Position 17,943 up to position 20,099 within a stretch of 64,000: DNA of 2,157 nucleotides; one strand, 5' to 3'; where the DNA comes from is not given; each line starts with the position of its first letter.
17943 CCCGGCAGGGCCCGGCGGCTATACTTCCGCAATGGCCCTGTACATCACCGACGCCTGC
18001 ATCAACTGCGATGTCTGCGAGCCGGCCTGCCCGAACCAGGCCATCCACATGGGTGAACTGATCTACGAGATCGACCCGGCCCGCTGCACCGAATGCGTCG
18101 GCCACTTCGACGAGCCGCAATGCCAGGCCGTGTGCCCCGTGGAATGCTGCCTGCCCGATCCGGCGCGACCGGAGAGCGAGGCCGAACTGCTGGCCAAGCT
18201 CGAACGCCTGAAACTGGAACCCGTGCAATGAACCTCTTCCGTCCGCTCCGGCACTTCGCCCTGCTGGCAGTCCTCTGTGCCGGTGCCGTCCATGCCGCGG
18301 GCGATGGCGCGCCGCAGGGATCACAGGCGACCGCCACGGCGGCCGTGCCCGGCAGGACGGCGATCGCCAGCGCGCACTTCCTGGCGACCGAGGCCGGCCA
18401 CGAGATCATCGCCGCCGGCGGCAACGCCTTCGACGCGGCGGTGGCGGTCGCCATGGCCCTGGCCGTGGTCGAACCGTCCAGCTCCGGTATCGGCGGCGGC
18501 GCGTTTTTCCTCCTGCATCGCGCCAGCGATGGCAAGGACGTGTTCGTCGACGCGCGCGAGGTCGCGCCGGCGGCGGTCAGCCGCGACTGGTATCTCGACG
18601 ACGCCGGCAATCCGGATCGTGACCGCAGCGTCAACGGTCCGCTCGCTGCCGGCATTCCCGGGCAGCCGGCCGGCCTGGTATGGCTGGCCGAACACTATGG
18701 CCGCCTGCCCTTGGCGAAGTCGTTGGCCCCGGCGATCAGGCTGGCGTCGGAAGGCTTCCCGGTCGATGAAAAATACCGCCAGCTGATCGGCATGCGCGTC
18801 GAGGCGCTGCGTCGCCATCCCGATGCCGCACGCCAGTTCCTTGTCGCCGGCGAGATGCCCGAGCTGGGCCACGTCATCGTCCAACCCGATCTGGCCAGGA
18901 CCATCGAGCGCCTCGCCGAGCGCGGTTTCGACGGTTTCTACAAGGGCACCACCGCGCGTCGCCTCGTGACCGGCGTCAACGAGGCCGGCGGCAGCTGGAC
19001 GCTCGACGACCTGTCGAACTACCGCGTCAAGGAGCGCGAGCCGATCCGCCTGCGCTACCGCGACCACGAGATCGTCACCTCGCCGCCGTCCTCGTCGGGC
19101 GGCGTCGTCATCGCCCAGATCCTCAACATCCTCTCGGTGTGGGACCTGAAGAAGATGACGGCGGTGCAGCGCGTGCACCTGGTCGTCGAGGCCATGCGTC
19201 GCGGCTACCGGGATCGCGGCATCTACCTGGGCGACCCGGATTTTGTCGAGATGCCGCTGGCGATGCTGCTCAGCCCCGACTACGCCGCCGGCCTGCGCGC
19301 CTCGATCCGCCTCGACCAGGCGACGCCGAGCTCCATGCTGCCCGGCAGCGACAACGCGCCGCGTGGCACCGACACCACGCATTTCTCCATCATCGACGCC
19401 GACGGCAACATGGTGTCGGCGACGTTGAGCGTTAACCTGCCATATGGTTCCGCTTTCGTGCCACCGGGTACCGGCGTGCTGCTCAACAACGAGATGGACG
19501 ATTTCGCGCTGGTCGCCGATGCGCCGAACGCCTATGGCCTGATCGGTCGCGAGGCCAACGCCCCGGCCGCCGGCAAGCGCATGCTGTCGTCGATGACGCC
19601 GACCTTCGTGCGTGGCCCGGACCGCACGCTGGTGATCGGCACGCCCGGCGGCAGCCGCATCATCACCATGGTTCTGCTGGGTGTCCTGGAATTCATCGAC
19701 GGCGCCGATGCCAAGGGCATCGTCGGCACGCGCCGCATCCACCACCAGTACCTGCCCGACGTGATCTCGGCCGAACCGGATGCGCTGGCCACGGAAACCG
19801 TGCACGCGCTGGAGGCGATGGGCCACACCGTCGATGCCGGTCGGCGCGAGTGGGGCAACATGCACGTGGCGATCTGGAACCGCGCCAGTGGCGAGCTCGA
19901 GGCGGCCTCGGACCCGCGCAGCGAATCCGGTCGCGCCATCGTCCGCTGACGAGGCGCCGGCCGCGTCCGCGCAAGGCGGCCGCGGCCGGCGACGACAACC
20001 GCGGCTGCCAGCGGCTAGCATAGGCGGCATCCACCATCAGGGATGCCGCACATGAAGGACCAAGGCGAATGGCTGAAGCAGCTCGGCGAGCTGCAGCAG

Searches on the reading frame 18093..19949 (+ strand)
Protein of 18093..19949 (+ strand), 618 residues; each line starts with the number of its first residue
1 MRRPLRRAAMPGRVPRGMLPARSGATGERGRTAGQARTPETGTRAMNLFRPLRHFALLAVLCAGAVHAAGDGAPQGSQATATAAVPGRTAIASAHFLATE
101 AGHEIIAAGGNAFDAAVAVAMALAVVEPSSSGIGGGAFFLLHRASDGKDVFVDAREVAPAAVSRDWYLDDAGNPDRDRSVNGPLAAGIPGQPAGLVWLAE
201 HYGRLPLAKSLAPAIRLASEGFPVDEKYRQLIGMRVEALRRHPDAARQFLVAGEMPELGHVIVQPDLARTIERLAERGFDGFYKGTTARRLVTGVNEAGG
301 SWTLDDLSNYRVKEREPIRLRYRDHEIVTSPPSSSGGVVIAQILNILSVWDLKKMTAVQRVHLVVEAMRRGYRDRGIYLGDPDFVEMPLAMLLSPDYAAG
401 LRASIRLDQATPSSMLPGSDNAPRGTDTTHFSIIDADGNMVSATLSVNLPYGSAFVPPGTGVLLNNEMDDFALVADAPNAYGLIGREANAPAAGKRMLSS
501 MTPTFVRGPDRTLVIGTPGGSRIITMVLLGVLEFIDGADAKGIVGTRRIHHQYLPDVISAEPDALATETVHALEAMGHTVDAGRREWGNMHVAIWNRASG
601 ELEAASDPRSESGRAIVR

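Call 80: search_protein_families(library=pfam, max_evalue=0.00001, proteins=[window:18093-19949:+])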
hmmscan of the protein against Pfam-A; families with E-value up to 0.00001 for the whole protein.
window:18093-19949:+ (618 aa): 1 family
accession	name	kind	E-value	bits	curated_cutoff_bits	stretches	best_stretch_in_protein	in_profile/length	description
PF01019.26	G_glu_transpept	-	1.2e-157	526.3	27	1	104-611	2-511/512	Gamma-glutamyltranspeptidase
